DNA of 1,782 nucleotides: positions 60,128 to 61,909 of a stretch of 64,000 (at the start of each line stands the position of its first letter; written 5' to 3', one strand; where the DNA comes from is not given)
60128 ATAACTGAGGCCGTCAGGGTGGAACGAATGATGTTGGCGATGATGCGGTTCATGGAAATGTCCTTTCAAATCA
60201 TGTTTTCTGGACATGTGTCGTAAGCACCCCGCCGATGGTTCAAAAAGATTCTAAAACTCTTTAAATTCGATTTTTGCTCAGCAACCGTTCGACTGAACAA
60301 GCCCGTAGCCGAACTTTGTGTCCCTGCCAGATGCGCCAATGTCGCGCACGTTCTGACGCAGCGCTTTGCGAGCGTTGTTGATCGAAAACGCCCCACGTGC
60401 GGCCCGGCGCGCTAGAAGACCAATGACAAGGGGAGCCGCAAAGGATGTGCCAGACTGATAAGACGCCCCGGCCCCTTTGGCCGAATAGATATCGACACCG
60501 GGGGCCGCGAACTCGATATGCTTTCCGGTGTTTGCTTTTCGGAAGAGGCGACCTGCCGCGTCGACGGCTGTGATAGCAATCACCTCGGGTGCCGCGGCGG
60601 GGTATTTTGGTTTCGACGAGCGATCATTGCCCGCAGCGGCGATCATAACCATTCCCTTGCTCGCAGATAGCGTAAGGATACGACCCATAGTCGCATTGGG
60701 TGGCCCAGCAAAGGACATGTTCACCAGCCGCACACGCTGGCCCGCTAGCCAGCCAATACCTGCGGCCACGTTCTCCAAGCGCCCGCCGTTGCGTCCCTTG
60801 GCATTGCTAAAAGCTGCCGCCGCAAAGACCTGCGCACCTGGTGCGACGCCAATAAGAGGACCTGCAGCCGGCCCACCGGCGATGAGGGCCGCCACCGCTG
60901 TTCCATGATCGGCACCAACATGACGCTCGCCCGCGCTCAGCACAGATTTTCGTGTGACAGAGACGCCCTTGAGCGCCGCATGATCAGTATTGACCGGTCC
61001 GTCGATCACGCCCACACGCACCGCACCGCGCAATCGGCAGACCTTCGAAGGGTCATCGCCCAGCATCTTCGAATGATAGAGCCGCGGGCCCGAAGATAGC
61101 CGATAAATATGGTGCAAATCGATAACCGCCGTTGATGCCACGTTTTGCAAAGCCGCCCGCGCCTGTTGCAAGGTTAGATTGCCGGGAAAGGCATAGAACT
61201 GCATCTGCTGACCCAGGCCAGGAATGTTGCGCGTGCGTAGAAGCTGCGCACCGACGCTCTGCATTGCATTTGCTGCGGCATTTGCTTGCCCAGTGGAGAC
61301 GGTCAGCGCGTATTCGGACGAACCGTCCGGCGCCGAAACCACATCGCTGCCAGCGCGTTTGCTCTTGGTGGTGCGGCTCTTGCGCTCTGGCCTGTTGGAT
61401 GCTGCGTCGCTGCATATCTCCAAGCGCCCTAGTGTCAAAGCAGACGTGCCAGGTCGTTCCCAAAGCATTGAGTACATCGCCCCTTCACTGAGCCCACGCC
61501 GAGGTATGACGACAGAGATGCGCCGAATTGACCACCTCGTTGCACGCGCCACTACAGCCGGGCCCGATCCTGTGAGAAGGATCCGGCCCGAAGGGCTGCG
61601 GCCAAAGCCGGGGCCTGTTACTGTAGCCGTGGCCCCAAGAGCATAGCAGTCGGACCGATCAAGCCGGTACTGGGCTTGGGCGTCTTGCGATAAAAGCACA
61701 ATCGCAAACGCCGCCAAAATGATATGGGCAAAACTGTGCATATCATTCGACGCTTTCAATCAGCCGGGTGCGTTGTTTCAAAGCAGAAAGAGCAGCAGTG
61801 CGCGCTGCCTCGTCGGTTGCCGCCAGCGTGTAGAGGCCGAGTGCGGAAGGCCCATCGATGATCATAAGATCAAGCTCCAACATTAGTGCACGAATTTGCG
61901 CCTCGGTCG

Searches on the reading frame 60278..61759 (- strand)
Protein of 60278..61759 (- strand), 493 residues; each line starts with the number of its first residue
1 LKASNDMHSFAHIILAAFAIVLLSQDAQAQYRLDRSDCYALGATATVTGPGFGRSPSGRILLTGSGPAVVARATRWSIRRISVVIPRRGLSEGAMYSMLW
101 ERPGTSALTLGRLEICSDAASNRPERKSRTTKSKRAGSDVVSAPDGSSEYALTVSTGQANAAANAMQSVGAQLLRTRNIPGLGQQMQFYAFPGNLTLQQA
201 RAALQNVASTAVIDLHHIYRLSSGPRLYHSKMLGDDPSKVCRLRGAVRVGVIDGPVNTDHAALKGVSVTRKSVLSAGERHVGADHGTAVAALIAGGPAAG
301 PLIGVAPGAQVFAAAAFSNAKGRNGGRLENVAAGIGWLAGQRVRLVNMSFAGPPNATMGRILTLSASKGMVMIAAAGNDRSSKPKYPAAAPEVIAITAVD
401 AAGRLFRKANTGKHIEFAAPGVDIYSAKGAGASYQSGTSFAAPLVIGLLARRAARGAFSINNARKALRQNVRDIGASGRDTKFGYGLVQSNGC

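Call 84: search_protein_families(library=pfam, proteins=[window:60278-61759:-], max_evalue=0.00001)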
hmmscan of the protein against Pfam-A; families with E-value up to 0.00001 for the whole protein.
window:60278-61759:- (493 aa): 1 family
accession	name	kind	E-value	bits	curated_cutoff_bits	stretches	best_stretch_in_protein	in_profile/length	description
PF00082.27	Peptidase_S8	-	2.2e-30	106.4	21.8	1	247-486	4-288/288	Subtilase family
